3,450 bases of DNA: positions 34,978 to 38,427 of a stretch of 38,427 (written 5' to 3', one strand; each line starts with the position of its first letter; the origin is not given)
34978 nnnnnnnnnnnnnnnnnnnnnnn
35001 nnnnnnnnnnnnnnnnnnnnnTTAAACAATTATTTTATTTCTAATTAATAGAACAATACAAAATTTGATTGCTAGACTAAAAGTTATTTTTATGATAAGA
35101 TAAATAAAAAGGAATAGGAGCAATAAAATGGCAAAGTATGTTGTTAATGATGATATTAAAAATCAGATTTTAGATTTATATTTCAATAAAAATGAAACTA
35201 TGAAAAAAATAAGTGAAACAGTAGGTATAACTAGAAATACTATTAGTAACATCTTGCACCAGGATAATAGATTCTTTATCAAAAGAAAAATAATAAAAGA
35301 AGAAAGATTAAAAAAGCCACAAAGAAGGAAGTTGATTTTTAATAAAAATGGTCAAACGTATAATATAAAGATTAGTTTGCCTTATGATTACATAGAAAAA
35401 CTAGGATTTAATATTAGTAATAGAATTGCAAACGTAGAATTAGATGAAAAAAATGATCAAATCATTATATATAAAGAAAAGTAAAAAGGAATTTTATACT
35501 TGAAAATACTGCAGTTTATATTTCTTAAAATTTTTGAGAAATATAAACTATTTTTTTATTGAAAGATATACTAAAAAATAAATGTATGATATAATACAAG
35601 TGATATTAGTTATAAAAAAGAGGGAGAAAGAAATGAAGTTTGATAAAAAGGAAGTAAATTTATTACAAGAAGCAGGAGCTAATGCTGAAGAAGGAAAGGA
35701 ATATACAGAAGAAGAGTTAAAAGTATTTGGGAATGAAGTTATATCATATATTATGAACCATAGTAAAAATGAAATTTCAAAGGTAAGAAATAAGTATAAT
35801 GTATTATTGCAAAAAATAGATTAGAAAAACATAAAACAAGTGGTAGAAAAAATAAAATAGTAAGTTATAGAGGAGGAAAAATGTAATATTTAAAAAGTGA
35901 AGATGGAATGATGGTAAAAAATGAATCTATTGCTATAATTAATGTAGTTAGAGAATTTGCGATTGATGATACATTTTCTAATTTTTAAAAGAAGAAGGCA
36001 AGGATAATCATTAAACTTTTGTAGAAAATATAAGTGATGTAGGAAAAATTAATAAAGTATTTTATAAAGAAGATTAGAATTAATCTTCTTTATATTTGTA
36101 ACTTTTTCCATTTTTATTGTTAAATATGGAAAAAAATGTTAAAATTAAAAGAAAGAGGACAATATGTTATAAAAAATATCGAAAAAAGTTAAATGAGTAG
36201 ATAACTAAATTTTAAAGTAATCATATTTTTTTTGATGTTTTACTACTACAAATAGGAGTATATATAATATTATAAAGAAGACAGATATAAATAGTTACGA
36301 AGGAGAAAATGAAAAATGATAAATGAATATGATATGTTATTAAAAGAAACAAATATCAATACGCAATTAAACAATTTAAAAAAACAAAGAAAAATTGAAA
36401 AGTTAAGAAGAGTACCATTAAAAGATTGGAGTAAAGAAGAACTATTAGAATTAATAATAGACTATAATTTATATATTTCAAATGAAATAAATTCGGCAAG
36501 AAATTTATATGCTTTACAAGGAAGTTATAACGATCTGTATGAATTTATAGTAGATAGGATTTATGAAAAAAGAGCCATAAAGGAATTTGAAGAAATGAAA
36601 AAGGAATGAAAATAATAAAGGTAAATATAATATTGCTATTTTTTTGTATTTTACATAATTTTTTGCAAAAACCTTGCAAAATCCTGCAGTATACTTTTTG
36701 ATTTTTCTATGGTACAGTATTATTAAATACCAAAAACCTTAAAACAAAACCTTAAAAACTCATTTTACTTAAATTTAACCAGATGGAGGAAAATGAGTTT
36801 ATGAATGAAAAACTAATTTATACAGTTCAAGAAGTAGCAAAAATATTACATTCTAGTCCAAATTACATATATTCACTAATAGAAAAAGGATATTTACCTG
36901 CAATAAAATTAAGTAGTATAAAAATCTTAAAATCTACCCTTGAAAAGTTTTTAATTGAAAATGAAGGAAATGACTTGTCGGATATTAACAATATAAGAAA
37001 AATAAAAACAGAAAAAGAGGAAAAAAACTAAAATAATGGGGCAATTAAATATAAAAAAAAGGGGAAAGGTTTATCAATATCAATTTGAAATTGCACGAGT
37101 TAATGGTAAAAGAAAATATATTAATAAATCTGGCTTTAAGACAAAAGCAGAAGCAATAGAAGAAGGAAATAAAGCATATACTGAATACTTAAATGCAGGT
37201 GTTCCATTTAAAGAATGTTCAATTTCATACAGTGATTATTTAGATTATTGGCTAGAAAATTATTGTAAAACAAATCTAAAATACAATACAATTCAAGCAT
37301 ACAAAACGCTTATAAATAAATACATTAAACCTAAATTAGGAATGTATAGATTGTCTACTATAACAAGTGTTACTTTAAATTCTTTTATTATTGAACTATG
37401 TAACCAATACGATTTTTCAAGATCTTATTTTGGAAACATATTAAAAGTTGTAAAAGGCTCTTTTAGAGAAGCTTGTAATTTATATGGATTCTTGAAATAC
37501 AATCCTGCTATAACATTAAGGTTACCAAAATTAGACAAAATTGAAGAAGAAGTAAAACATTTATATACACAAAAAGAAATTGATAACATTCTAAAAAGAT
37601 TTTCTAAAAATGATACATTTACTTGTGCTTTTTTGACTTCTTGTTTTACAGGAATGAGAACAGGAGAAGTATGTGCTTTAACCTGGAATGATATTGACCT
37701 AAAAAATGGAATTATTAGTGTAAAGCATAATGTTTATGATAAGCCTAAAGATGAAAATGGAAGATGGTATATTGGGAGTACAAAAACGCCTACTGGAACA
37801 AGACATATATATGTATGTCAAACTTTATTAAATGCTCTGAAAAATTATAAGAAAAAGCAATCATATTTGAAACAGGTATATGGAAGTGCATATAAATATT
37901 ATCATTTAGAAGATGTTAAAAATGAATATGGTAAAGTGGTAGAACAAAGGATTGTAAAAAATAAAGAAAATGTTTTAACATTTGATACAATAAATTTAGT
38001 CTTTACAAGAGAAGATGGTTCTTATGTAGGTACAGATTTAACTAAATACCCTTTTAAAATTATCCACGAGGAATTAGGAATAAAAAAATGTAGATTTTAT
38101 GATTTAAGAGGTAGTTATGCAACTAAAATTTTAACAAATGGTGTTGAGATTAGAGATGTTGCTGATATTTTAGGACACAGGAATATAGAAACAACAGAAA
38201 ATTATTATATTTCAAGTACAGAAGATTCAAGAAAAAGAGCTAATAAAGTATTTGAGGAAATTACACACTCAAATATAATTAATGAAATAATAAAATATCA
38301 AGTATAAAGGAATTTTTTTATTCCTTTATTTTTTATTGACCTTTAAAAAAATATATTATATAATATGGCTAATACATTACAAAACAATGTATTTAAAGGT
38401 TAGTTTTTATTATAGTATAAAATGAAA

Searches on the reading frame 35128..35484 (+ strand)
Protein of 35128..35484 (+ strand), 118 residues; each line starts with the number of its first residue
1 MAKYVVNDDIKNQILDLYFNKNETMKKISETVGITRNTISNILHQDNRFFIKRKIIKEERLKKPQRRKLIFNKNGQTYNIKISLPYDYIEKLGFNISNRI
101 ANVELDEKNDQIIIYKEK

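Call 14: search_protein_families(library=pfam, proteins=[window:35128-35484:+], max_evalue=0.01)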
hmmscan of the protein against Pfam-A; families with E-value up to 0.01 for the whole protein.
window:35128-35484:+ (118 aa): 2 families
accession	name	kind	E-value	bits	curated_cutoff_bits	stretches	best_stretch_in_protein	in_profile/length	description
PF04545.22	Sigma70_r4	-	1.1e-05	25.3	24.1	1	12-45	10-43/50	Sigma-70, region 4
PF12844.13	HTH_19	-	9.9e-05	22.6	30.2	1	21-95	11-54/64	Helix-turn-helix domain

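Call 28: search_protein_families(library=ncbifam, proteins=[window:35128-35484:+], max_evalue=0.01)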
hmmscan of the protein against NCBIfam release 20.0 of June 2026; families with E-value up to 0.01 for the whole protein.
window:35128-35484:+ (118 aa): 5 families
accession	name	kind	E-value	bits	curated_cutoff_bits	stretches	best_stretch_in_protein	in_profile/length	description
TIGR03879.1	near_KaiC_dom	domain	0.00017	22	65.1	1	21-60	34-71/91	probable regulatory domain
TIGR02937.1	sigma70-ECF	superfamily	0.00027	20.6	42.9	1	11-45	122-156/165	sigma-70 family RNA polymerase sigma factor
NF001074.0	PRK00118.2-4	equivalog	0.00034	20.9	186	1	10-63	21-70/110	putative DNA-binding protein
NF053755.1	MsvR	equivalog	0.00035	20.3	220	1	5-71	9-71/236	transcriptional factor MsvR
NF040595.1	HTH_Cbp1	equivalog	0.0058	16.6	140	1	6-60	47-100/135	CRISPR DNA repeat-binding protein Cbp1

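Call 29: search_protein_families(library=phrogs, proteins=[window:35128-35484:+], max_evalue=0.01)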
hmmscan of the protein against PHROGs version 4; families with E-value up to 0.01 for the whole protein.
window:35128-35484:+ (118 aa): 6 families
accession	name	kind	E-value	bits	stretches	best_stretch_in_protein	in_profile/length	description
phrog_2329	-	unknown function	1.2e-06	29.5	1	66-118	6-57/59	-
phrog_2538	-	head and packaging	0.0011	20.1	1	11-46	7-42/129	terminase small subunit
phrog_7545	-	DNA, RNA and nucleotide metabolism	0.0026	18.9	1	11-47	7-43/160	HNH endonuclease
phrog_4151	-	DNA, RNA and nucleotide metabolism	0.003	18.4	1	8-46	6-44/154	DNA binding protein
phrog_1740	-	transcription regulation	0.0055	16.2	1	9-44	171-206/567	RNA polymerase sigma factor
phrog_18104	-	transcription regulation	0.007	17.3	0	24-45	15-36/57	transcriptional regulator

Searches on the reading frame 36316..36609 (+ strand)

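Call 14: search_protein_families(library=pfam, proteins=[window:36316-36609:+], max_evalue=0.01)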
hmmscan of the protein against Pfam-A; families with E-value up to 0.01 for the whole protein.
window:36316-36609:+ (97 aa): 1 family
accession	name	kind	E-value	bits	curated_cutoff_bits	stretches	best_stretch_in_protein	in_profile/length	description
PF25223.1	DUF7841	-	0.0022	18.6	25.2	1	33-83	34-79/114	Domain of unknown function (DUF7841)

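Call 28: search_protein_families(library=ncbifam, proteins=[window:36316-36609:+], max_evalue=0.01)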
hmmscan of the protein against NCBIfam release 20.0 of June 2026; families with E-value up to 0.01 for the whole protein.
window:36316-36609:+ (97 aa): 1 family
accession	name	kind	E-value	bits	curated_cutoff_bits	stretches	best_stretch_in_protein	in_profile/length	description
NF003353.0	PRK04387.1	equivalog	0.0038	17.6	90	1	34-94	8-68/92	hypothetical protein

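Call 29: search_protein_families(library=phrogs, proteins=[window:36316-36609:+], max_evalue=0.01)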
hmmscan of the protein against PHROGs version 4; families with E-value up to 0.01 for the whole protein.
window:36316-36609:+ (97 aa): 0 families

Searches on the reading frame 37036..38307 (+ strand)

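Call 79: search_protein_families(library=pfam, proteins=[window:37036-38307:+], max_evalue=0.001)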
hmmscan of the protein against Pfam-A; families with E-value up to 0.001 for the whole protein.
window:37036-38307:+ (423 aa): 3 families
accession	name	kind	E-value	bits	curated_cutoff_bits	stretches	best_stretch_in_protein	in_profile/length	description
PF00589.27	Phage_integrase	-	3e-20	73.1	27.1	1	178-394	4-168/172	Phage integrase family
PF14659.12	Phage_int_SAM_3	-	1.3e-13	51.4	22.6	1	65-120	2-56/58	Phage integrase, N-terminal SAM-like domain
PF14657.12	Arm-DNA-bind_4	-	1.4e-06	28.2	22.3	1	13-42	2-33/47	Arm DNA-binding domain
